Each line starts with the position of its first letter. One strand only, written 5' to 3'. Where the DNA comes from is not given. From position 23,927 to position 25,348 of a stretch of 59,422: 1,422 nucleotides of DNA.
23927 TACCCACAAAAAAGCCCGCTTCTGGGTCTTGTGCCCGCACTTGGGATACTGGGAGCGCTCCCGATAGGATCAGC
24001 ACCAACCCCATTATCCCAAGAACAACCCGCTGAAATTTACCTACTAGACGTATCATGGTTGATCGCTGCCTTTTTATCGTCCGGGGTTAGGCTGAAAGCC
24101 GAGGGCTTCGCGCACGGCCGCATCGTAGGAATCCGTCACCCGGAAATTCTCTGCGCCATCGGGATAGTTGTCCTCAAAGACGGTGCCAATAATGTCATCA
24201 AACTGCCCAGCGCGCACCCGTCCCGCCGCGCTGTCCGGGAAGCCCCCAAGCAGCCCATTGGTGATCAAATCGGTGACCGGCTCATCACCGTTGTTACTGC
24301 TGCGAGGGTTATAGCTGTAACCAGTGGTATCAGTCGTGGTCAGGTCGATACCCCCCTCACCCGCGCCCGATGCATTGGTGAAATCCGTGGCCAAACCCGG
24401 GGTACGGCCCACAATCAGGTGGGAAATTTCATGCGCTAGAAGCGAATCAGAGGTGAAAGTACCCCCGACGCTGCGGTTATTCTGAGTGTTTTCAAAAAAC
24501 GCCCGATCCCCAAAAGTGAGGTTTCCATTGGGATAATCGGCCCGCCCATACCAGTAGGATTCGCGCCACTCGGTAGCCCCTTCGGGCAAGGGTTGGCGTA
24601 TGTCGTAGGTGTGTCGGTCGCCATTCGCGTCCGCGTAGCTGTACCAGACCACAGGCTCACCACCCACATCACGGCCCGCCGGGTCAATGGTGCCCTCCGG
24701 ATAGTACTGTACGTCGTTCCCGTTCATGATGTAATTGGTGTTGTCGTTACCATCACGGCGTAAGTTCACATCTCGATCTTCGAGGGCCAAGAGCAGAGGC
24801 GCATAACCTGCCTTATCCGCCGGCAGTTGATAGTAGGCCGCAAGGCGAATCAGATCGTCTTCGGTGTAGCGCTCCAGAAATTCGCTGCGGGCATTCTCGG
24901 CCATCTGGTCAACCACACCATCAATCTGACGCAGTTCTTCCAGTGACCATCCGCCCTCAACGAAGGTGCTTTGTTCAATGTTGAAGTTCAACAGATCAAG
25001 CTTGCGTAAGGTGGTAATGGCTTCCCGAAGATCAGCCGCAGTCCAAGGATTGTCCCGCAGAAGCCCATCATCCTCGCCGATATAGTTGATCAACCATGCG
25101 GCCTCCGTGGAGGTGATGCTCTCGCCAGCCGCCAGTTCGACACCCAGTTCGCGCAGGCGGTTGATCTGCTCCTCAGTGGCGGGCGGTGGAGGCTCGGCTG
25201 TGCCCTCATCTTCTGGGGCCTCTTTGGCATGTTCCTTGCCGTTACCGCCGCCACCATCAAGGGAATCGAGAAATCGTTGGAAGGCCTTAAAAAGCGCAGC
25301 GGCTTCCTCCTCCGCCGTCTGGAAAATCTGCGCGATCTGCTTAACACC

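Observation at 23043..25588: WXG100-like domain fused to a HExxH metallopeptidase toxin domain, followed by a secreted beta-propeller gene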

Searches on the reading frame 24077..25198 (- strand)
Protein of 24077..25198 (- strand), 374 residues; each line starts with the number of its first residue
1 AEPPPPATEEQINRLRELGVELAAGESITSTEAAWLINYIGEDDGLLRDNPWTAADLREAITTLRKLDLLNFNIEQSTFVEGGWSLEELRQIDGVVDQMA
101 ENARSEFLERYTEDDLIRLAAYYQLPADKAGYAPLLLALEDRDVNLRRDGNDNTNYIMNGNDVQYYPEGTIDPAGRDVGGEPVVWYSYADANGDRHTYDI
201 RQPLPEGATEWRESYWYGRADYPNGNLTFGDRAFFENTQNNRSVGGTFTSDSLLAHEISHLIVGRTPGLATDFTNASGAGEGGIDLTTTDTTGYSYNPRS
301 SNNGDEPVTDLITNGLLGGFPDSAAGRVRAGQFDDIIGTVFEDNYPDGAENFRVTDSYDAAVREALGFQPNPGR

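Call 15: search_protein_representatives(protein=window:24077-25198:-)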
Query: 374 residues. Proteins with E-value up to 0.001 (for the whole library): 28; up to 1e-10: 12; up to 1e-30: 5. The best 28 are listed.
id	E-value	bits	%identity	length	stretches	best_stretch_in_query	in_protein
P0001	2.3e-242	820.1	96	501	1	2-374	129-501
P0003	8.7e-66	238.8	46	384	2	5-169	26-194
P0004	1.3e-54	202.0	46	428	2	2-140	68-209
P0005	1.5e-38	149.2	47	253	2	200-353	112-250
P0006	7.5e-35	137.0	38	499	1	6-366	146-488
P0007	7.7e-21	90.9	36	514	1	5-353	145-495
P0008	2.3e-15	72.9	37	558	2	2-118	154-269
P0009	6.0e-13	64.9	35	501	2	52-153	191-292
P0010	1.7e-12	63.5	34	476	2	5-146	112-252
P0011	1.7e-12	63.4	30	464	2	6-146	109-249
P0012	2.5e-12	62.9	35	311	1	4-146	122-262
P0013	7.0e-11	58.1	35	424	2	14-120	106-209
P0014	1.2e-09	54.1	48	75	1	308-371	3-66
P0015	8.1e-09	51.3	37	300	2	216-347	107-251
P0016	1.8e-08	50.2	31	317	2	199-356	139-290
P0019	6.0e-08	48.5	32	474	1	18-340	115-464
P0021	3.9e-07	45.8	36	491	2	211-339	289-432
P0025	2.4e-05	39.9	37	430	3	225-265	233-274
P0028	2.9e-04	36.3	36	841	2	214-341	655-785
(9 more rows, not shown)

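Call 21: search_solved_structures(query=A2, max_evalue=10, show_alignments=3)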
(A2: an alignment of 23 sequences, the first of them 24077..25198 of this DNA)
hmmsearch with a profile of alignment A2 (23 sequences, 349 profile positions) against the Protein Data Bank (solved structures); distinct sequences matched with E-value up to 10: 13.
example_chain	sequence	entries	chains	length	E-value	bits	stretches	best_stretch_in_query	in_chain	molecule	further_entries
5o7e_A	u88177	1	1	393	0.0067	18.6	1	176-259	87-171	ColH protein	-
4ar1_A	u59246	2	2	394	0.0068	18.6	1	176-259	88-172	COLH PROTEIN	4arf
7zoc_A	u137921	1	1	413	0.0073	18.4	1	176-259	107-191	Collagenase ColH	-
9cme_A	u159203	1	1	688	0.016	17.3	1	177-258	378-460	Collagenase ColH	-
9lrk_A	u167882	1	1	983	0.02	17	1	194-258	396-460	Collagenase ColH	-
8j9c_A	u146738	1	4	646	0.043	15.9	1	204-281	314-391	Putative glycyl aminopeptidase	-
8j9d_A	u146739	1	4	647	0.043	15.9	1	204-281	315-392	Putative glycyl aminopeptidase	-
9lqj_A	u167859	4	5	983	0.34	13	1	194-258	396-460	Collagenase ColH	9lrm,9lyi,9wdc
6h9h_B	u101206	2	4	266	0.6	12.1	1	89-131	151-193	Csf5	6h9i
8syi_A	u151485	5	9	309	0.71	11.9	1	6-76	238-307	DNA-directed RNA polymerase subunit alpha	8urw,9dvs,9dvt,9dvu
8kc5_A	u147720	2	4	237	1.9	10.5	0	20-71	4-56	De novo design protein -T09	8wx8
9kqb_2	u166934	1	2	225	2.5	10.1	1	163-194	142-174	Fucoxanthin chlorophyll a/c binding protein II (FCPII-2)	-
8pps_A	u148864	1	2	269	2.7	10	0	39-71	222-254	EAL domain-containing protein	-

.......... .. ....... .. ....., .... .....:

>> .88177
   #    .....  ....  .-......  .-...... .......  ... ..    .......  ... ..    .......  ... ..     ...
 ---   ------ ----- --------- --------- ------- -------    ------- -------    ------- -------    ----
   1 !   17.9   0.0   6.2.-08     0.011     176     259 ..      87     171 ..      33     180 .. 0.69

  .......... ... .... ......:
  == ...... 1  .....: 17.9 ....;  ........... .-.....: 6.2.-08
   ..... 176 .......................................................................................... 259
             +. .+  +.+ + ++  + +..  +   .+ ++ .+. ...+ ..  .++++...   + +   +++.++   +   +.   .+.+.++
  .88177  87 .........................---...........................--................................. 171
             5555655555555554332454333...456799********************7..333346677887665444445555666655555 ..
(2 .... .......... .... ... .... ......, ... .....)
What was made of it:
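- Closest known: Clostridial collagenases ColH/ColG. Same: It covers the edge strand and HExxH helix (FT..eLiaHE..H; E 0.007; call 21).
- A weak profile match to the ColH collagenase active-site strand and helix also appears (E 0.007; call 21).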

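Call 22: find_homologous_proteins(query=A2, max_evalue=0.001)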
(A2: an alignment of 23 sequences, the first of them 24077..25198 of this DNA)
Query A2 (23 sequences) (374 aa, profile of the alignment): 1 proteins with E <= 0.001 among 8000 candidates.
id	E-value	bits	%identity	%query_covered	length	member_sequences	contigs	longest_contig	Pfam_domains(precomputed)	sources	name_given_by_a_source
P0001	1.9e-102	361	96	100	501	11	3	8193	-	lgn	-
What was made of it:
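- Tried and rejected: The profile query found only the twin, which is an index limitation (call 22).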

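Call 24: find_encoding_contigs(protein=P0006, flank=10000, max_places=4)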
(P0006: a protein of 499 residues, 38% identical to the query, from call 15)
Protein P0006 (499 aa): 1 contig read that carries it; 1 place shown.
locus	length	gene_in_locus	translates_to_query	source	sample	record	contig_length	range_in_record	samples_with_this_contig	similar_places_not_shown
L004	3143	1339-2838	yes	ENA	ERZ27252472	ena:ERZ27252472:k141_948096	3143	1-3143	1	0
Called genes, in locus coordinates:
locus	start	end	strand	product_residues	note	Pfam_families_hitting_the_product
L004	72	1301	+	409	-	PF06013:WXG100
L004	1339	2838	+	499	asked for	PF06013:WXG100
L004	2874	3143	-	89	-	?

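Call 25: find_encoding_contigs(protein=P0007, flank=10000, max_places=4)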
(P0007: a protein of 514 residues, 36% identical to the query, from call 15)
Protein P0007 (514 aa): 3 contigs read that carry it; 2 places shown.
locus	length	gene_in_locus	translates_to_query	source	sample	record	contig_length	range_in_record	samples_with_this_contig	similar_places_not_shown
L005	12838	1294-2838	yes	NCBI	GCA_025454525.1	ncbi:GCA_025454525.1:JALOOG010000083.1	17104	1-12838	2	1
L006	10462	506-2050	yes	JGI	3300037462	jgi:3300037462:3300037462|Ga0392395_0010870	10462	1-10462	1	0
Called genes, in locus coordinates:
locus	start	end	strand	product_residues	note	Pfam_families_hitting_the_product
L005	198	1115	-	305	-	-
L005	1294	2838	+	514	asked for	PF06013:WXG100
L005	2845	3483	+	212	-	-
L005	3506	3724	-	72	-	PF01726:LexA_DNA_bind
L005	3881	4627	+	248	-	PF13489:Methyltransf_23 (weak), PF13847:Methyltransf_31, PF08241:Methyltransf_11 (weak), PF08242:Methyltransf_12 (weak), PF13649:Methyltransf_25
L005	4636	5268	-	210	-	PF00300:His_Phos_1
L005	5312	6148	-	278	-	PF05368:NmrA, PF13460:NAD_binding_10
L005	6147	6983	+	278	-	PF00491:Arginase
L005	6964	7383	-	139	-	PF19545:DUF6069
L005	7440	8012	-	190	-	PF00440:TetR_N, PF16925:TetR_C_13 (weak), PF21993:TetR_C_13_2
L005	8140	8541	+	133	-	-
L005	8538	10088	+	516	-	PF13231:PMT_2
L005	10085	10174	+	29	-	-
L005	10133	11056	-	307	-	PF00296:Bac_luciferase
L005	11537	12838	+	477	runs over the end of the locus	PF00909:Ammonium_transp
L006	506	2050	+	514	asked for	PF06013:WXG100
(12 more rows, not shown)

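Call 29: find_related_loci(query=A3, collection=genome_contigs, flank=10000)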
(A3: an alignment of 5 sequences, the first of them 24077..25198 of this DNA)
Query A3 (374 aa) in genome_contigs; peptide patterns used: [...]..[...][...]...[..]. (x = any residue, [..] = any of these).
40 stretches matched a pattern, but none encodes a relative of the query by tblastn (E <= 1e-3).

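Call 32: predict_structure(alignment_id=A2)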
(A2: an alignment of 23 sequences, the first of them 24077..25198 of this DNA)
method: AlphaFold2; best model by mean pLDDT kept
length: 374 residues; sequences in the alignment: 23
mean_pLDDT: 89.9   pTM: 0.90
mean pLDDT of the five models: 89.9, 89.4, 89.1, 89.0, 88.8
residues with pLDDT >= 90: 266; 70-90: 83; 50-70: 18; < 50: 7
segments of 3 or more residues with pLDDT < 50: 278-283
pLDDT, mean of each block of 10 residues (from residue 1): 89 94 92 92 84 92 96 95 96 98 97 97 97 97 95 91 92 88 92 88 90 90 89 94 89 97 81 56 57 92 86 97 93 92 92 93 91 53
secondary structure, 60 per line:
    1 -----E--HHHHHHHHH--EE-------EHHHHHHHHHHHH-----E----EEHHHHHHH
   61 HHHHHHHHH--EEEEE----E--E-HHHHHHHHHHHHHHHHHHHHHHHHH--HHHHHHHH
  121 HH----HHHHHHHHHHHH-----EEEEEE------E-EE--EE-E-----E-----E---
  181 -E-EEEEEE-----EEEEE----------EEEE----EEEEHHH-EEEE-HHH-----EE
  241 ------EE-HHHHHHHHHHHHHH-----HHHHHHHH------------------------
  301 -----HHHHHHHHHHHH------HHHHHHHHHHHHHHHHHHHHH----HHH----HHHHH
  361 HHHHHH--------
elements in order: H9-17 H30-41 H54-69 E72-76 H86-110 H113-122 H127-138 E144-149 E184-189 E195-199 E210-213 E218-221 E226-229 H250-263 H269-276 H306-317 H324-344 H356-366
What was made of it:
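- The AF2 model has pLDDT 89.9 and pTM 0.90 (call 32).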

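Call 34: find_encoding_contigs(protein=P0003, flank=10000, max_places=3)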
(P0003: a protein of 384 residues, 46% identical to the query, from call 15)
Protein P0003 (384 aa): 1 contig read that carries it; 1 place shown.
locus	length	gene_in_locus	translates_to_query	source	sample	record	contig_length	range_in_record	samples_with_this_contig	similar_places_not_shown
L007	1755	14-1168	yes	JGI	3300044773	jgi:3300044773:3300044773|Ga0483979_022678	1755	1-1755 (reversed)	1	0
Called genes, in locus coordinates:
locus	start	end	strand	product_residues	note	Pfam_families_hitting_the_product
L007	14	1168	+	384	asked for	-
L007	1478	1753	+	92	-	?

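Call 35: find_encoding_contigs(protein=P0008, flank=10000, max_places=3)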
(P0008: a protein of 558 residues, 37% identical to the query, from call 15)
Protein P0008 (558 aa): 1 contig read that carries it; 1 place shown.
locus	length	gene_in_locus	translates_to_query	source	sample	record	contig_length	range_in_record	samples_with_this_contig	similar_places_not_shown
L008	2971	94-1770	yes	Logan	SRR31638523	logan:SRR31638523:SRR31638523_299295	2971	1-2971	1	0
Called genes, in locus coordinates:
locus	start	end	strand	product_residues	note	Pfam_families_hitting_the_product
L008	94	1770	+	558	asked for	PF06013:WXG100 (weak)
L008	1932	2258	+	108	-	-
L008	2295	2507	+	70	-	-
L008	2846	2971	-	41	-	?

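Call 40: find_related_loci(query=A3, collection=metagenome_contigs, flank=10000)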
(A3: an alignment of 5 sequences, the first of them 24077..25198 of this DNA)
Query A3 (374 aa) in metagenome_contigs; peptide patterns used: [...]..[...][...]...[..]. (x = any residue, [..] = any of these).
235 stretches matched a pattern; 2 encode a relative of the query (tblastn E <= 1e-3); 2 distinct loci.
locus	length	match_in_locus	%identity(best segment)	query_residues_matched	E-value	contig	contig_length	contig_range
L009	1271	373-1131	38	103-354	2e-50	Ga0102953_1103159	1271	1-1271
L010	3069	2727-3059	39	246-366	4e-16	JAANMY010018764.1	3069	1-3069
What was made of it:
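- Tried and rejected: A scan of JGI metagenomes found two fragments (call 40).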

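Call 44: search_protein_families(library=pfam, alignment_id=A1, max_evalue=0.01)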
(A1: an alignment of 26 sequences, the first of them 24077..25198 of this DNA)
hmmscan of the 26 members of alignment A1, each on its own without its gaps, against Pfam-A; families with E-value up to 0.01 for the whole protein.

A. member 1, window:24077-25198:- (374 aa): 0 families

B. families by the number of members that match (of 26 scanned): 8 families
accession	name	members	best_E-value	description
PF06013.18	WXG100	8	2.6e-13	Proteins of 100 residues with WXG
PF08239.17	SH3_3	2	4.8e-09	Bacterial SH3 domain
PF10824.14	T7SS_ESX_EspC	1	0.00012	Excreted virulence factor EspC, type VII ESX diderm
PF01229.23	Glyco_hydro_39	1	0.0028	Glycosyl hydrolases family 39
PF09868.14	DUF2095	1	0.0034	Uncharacterized protein conserved in archaea (DUF2095)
PF00823.25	PPE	1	0.0035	PPE family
PF25547.1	WXG100_2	1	0.0045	WXG100 like domain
PF05887.16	Trypan_PARP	1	0.0049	Procyclic acidic repetitive protein (PARP)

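Call 47: fold_search(model_id=the predicted structure, library=pdb)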
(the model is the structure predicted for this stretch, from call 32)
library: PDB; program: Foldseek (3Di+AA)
matches with E <= 10: 98; with E <= 0.001: 0
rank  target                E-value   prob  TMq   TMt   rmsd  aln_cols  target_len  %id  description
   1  4xm7                  9.5e-01  0.23  0.31  0.24   9.4       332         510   10  Anthrax toxin lethal factor with ligand-induced binding pocket (released 2015-11-11)
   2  4o1n_D                1.3e+00  0.12  0.05  0.09  11.2        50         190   16  Crystal structure of Staphylococcal superantigen-like protein SAOUHSC_00383 (released 2014-12-24)
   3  4dxf_B                1.3e+00  0.07  0.05  0.09  13.0        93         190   11  Crystal structure of Staphylococcal Superantigen-Like protein 4 (released 2012-09-19)
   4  4rco_A                1.6e+00  0.11  0.05  0.09  10.3        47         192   13  1.9 Angstrom Crystal Structure of Superantigen-like Protein, Exotoxin from Staphylococcus aureus, in Complex with Sial (released 2014-10-01)
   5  4dxf_A                1.7e+00  0.06  0.06  0.09  12.8        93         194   11  Crystal structure of Staphylococcal Superantigen-Like protein 4 (released 2012-09-19)
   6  3ury_A                2.0e+00  0.09  0.05  0.09  11.4        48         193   14  Crystal Structure of Superantigen-like Protein, Exotoxin from Staphylococcus aureus subsp. aureus NCTC 8325 (released 2011-12-28)
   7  8qyr                  2.0e+00  0.02  0.12  0.08  19.2       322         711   10  Beta-cardiac myosin motor domain in the pre-powerstroke state complexed to Mavacamten (released 2023-12-13)
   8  2rdg_A                2.1e+00  0.09  0.05  0.09  10.4        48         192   12  Crystal structure of Staphylococcal Superantigen-Like protein 11 in complex with Sialyl Lewis X (released 2007-12-18)
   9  5i4d_B                2.3e+00  0.09  0.05  0.09  11.1        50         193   12  1.75 Angstrom Crystal Structure of Superantigen-like Protein, Exotoxin from Staphylococcus aureus, in Complex with Sia (released 2016-02-24)
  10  9c6z                  2.3e+00  0.08  0.05  0.09  11.3        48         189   12  Crystal structure of Staphylococcal Superantigen-Like protein 11 in complex with FB127 (released 2025-10-08)
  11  2x3c                  2.4e+00  0.06  0.17  0.21  13.5       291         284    8  AsaP1 inactive mutant E294Q, an extracellular toxic zinc metalloendopeptidase (released 2011-02-02)
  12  1pwp_A                2.4e+00  0.06  0.21  0.13  12.8       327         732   12  Crystal Structure of the Anthrax Lethal Factor complexed with Small Molecule Inhibitor NSC 12155 (released 2004-01-13)
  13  5u89_B                2.6e+00  0.57  0.07  0.35   3.3        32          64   12  Crystal structure of a cross-module fragment from the dimodular NRPS DhbF (released 2017-05-10)
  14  5i4d_A                2.6e+00  0.08  0.05  0.09  11.1        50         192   12  1.75 Angstrom Crystal Structure of Superantigen-like Protein, Exotoxin from Staphylococcus aureus, in Complex with Sia (released 2016-02-24)
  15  1eb6                  2.7e+00  0.08  0.19  0.33  12.8       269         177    9  Deuterolysin from Aspergillus oryzae (released 2001-11-23)
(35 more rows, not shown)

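Call 65: find_encoding_contigs(protein=P0025, flank=8000, max_places=2)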
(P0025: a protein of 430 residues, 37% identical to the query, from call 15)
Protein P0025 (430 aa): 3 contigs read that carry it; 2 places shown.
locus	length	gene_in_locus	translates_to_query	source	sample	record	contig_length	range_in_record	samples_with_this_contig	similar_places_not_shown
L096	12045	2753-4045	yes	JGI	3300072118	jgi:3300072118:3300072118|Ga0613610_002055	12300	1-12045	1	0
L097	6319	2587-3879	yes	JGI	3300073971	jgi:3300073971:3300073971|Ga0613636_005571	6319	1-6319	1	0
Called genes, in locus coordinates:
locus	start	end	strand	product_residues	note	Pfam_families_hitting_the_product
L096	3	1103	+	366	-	?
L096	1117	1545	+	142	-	-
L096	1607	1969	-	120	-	PF00190:Cupin_1 (faint), PF07883:Cupin_2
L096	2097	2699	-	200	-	PF05163:DinB, PF04978:MST, PF12867:DinB_2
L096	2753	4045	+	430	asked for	-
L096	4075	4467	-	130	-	-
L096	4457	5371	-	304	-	-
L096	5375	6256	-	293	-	PF13185:GAF_2, PF01590:GAF, PF13492:GAF_3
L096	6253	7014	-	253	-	PF00142:Fer4_NifH (faint), PF01656:CbiA, PF10609:ParA, PF13614:AAA_31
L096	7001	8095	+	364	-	PF13302:Acetyltransf_3 (weak), PF00583:Acetyltransf_1, PF13673:Acetyltransf_10 (faint), PF13508:Acetyltransf_7, PF08445:FR47 (faint), PF00583:Acetyltransf_1, PF13508:Acetyltransf_7 (weak)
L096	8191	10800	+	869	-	PF25474:TPR_TmcB (faint), PF00931:NB-ARC, PF13432:TPR_16 (weak), PF13431:TPR_17 (faint), PF14559:TPR_19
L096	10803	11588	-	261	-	-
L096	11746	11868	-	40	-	-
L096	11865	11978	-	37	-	-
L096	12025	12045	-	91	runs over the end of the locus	?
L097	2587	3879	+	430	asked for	-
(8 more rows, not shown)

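Call 66: find_encoding_contigs(protein=P0021, flank=8000, max_places=2)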
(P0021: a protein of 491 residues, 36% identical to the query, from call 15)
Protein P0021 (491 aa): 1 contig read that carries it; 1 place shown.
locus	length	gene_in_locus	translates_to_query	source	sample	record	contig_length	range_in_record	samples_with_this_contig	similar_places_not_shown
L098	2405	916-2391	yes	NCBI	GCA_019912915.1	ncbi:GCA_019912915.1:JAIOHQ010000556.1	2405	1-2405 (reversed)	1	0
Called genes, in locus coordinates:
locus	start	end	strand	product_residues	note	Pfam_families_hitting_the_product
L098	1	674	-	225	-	PF13432:TPR_16 (faint), PF07719:TPR_2 (faint), PF13414:TPR_11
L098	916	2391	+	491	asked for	-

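Call 82: search_protein_families(library=pfam, proteins=[L005:2845-3483:+, L004:72-1301:+, P0028, P0013, P0019, L005:198-1115:-], max_evalue=0.01)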
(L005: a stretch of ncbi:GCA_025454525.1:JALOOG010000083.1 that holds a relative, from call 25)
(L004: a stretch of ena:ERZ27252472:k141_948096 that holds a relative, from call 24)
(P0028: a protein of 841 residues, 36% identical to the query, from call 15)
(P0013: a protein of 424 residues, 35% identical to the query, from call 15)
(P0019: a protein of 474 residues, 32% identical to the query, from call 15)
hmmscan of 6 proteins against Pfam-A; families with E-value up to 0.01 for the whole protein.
L005:2845-3483:+ (212 aa): 0 families

L004:72-1301:+ (409 aa): 1 family
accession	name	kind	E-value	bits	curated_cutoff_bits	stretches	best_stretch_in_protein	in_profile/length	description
PF06013.18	WXG100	-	8.8e-10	39.2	27.3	1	5-89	2-85/86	Proteins of 100 residues with WXG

P0028 (841 aa): 2 families
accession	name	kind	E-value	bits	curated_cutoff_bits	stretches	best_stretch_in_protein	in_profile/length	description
PF08239.17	SH3_3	-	4.8e-09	36.7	27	1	348-408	2-53/54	Bacterial SH3 domain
PF01229.23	Glyco_hydro_39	-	0.0028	17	26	1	137-219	151-229/472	Glycosyl hydrolases family 39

P0013 (424 aa): 0 families

P0019 (474 aa): 1 family
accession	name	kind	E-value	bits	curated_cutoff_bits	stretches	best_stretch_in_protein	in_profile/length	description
PF08239.17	SH3_3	-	4.6e-05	24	27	1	38-89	1-53/54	Bacterial SH3 domain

L005:198-1115:- (305 aa): 0 families

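Call 85: search_protein_families(library=ncbifam, alignment_id=A1, max_evalue=0.1)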
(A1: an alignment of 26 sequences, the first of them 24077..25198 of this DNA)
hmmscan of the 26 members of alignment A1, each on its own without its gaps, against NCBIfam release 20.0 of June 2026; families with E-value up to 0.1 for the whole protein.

A. member 1, window:24077-25198:- (374 aa): 1 family
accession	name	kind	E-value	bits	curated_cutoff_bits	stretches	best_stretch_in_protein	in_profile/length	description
NF038122.1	metallo_LGF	subfamily_domain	0.024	14.7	80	1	223-306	116-199/274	NF038122 family metalloprotease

B. families by the number of members that match (of 26 scanned): 10 families
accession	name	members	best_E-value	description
TIGR03930.1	WXG100_ESAT6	8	4.3e-18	WXG100 family type VII secretion target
NF038122.1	metallo_LGF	2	0.014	NF038122 family metalloprotease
NF050010.1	Zn_HExGHH_YpfJ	2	0.033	KPN_02809 family neutral zinc metallopeptidase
TIGR04211.1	SH3_and_anchor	1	1.9e-05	TIGR04211 family SH3 domain-containing protein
NF005493.0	PRK07107.1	1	0.0047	IMP dehydrogenase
NF002170.0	PRK01005.1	1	0.015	V-type ATP synthase subunit E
NF047388.1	SA1320_fam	1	0.028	SA1320 family protein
TIGR04095.1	dnd_restrict_1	1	0.064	DNA phosphorothioation system restriction enzyme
NF041507.1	HrpE_Xanth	1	0.084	HrpE family protein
NF049930.1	TransRegMlc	1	0.091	sugar metabolism global transcriptional regulator Mlc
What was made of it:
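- On WXG100 / ESAT-6-like superfamily: Eight of 26 family members match, best 4.3e-18 (call 85).
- It matches 8 of 26 family members, best E 4.3e-18 (call 85), and Pfam WXG100 matches 8 of 26 (call 44).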
